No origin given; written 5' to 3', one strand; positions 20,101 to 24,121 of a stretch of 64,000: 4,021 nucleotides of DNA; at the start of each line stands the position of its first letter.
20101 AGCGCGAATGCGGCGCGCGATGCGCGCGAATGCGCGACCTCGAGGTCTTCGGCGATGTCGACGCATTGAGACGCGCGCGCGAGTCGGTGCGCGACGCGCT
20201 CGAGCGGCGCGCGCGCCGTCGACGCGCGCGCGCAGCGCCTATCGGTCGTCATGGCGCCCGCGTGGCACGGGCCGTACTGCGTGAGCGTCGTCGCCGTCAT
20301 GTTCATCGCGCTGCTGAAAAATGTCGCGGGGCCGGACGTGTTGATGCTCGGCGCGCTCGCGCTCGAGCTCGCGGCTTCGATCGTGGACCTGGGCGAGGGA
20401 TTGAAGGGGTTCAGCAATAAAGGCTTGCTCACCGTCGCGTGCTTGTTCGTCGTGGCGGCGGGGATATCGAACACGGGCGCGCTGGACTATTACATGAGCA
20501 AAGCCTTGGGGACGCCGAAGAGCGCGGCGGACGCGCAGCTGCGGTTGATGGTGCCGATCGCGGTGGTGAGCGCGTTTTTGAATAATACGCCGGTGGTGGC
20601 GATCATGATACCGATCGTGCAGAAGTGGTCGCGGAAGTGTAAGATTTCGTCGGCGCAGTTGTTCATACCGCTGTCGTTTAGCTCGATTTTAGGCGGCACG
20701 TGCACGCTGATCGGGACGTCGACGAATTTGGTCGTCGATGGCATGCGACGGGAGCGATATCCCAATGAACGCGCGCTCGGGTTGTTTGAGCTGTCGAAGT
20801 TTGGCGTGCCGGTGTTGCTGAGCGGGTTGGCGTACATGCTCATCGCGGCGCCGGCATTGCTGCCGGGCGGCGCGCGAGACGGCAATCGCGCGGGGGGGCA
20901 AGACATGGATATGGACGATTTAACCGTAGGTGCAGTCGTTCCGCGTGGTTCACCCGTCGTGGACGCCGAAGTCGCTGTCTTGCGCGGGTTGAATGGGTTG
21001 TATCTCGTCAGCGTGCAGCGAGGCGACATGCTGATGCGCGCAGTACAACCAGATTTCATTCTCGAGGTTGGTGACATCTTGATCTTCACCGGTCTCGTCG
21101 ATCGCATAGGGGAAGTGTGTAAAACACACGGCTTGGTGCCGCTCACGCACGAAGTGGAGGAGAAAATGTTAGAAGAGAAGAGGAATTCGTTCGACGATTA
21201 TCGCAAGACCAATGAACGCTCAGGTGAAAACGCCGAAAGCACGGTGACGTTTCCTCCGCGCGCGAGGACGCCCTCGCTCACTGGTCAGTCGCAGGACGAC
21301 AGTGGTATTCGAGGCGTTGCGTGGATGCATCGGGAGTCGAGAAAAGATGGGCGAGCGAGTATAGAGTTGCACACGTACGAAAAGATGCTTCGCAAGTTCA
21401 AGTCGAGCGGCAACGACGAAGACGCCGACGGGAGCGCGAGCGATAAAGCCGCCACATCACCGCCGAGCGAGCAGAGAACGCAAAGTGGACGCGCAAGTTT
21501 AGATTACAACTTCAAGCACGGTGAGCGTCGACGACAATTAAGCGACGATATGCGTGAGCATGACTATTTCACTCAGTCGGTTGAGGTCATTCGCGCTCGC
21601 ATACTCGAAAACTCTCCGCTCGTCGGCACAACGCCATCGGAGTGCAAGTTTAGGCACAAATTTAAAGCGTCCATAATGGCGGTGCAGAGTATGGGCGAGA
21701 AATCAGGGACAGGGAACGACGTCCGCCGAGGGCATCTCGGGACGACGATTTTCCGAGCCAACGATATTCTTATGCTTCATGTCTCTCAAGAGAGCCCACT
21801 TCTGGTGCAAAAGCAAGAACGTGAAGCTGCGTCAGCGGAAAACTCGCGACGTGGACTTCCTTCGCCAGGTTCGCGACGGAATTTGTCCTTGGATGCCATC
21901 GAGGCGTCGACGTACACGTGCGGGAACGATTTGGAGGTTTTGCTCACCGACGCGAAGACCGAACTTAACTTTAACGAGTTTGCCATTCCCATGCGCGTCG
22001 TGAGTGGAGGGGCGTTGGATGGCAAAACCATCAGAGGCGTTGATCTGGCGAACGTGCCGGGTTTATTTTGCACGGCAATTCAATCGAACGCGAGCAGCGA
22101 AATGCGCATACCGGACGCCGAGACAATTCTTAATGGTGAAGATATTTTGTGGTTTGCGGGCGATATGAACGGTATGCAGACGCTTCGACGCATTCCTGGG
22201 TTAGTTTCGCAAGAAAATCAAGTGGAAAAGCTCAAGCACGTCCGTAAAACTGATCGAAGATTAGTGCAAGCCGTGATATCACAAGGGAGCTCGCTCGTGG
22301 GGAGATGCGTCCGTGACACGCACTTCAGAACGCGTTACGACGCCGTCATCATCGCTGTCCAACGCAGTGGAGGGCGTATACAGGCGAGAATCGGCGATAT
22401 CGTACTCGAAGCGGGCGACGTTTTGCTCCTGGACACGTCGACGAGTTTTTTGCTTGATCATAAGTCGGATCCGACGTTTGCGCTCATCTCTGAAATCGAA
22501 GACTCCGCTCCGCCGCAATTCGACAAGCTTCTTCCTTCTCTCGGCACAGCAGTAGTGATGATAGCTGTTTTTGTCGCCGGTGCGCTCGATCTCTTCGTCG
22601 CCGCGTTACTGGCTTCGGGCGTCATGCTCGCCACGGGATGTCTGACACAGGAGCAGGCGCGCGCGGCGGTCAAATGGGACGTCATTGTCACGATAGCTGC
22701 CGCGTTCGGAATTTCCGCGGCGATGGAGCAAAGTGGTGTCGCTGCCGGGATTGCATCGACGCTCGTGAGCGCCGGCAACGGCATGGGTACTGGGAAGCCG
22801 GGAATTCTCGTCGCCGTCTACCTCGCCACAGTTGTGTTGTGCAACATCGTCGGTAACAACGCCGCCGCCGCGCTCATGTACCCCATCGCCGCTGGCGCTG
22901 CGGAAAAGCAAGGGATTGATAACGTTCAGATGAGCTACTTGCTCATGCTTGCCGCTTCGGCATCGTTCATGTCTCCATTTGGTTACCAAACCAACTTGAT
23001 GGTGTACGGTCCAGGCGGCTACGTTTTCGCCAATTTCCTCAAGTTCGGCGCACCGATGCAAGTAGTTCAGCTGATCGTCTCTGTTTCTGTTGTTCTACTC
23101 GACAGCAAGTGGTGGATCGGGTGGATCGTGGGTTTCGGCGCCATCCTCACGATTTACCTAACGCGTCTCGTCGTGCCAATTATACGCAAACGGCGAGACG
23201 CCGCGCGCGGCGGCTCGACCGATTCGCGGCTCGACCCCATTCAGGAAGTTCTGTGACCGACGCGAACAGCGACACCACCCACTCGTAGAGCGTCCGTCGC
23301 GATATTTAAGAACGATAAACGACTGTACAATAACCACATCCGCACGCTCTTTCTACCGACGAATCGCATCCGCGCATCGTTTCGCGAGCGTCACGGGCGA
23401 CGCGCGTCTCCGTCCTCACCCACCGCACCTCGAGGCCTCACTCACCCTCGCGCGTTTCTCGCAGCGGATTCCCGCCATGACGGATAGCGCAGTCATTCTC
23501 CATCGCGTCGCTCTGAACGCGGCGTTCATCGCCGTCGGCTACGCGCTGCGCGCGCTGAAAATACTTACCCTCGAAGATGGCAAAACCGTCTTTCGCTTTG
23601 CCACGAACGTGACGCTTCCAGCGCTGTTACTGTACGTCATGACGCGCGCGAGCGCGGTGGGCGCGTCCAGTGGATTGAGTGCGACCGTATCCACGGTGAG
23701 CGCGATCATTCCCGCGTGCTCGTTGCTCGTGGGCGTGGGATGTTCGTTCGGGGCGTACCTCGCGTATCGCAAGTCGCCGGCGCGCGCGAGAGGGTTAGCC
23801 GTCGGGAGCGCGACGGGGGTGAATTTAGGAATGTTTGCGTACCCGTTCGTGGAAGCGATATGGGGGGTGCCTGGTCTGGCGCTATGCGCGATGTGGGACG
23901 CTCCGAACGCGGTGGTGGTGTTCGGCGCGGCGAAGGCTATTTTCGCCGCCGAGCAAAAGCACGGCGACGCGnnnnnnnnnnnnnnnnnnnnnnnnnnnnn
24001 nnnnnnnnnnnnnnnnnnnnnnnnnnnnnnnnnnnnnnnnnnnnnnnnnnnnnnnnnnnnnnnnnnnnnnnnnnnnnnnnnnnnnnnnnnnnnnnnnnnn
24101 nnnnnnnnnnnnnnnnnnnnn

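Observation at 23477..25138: Mem_trans (auxin-efflux-carrier family) transporter with MORN repeats replacing the central hydrophilic loop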

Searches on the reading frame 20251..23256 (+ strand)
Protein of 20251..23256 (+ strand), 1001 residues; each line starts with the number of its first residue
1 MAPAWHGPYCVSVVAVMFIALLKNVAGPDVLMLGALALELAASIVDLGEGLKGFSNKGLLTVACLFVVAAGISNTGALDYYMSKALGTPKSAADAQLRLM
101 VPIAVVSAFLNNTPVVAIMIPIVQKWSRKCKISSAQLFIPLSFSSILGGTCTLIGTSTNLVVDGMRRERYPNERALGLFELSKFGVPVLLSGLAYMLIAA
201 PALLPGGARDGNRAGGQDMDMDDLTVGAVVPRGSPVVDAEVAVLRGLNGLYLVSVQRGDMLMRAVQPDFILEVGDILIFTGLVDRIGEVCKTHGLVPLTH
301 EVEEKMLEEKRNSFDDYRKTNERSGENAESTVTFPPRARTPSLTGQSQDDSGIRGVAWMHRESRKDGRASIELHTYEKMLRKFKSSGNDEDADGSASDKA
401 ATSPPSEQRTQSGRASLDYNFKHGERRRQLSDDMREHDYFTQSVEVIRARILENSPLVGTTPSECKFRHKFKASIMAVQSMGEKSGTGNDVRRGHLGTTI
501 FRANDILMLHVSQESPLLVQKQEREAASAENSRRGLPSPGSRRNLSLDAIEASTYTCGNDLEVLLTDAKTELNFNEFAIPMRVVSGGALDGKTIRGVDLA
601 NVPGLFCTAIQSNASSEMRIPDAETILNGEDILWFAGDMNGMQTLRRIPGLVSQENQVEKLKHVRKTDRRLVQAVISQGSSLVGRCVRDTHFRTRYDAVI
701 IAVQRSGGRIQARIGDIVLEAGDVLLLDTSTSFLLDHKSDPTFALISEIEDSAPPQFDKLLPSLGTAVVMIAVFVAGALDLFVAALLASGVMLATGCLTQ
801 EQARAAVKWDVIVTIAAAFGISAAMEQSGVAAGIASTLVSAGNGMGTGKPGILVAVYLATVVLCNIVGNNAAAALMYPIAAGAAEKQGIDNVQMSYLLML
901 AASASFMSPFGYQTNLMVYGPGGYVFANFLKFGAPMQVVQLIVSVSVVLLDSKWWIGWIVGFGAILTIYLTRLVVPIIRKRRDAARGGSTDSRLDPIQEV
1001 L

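Call 58: search_protein_families(library=pfam, proteins=[window:20251-23256:+], max_evalue=0.001)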
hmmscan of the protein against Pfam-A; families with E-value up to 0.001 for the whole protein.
window:20251-23256:+ (1001 aa): 3 families
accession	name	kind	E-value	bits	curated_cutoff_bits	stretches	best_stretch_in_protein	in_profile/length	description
PF03600.22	CitMHS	-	3.5e-61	207.6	31.9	1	26-899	9-331/336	Citrate transporter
PF02080.26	TrkA_C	-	1.2e-35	121.7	27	4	671-728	1-57/71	TrkA-C domain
PF06808.19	DctM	-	0.00077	18.8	23.8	1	772-912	237-373/413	Tripartite ATP-independent periplasmic transporter, DctM component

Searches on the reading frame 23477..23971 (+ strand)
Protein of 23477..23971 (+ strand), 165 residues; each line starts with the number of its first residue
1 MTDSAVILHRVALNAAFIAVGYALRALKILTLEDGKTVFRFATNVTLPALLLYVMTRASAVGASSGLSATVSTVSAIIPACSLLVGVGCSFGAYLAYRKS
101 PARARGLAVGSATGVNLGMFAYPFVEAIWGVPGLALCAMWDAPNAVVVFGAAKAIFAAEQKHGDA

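Call 67: search_protein_families(library=pfam, proteins=[window:23477-23971:+], max_evalue=10)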
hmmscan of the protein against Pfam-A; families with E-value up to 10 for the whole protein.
window:23477-23971:+ (165 aa): 2 families
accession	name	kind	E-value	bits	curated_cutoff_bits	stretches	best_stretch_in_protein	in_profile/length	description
PF03547.23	Mem_trans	-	0.0046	16.1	25.7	1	18-135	13-126/343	Membrane transport protein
PF12697.13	Abhydrolase_6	-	0.0099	17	26.3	1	68-143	45-123/217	Alpha/beta hydrolase family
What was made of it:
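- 23480..23962 (+): N-terminal membrane half, aa 2-162 (TM1-TM5 of the AEC/PIN fold). The TM4 crossover motif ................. lies here. Pfam Mem_trans on this half alone gives E=0.0046 (call 67).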
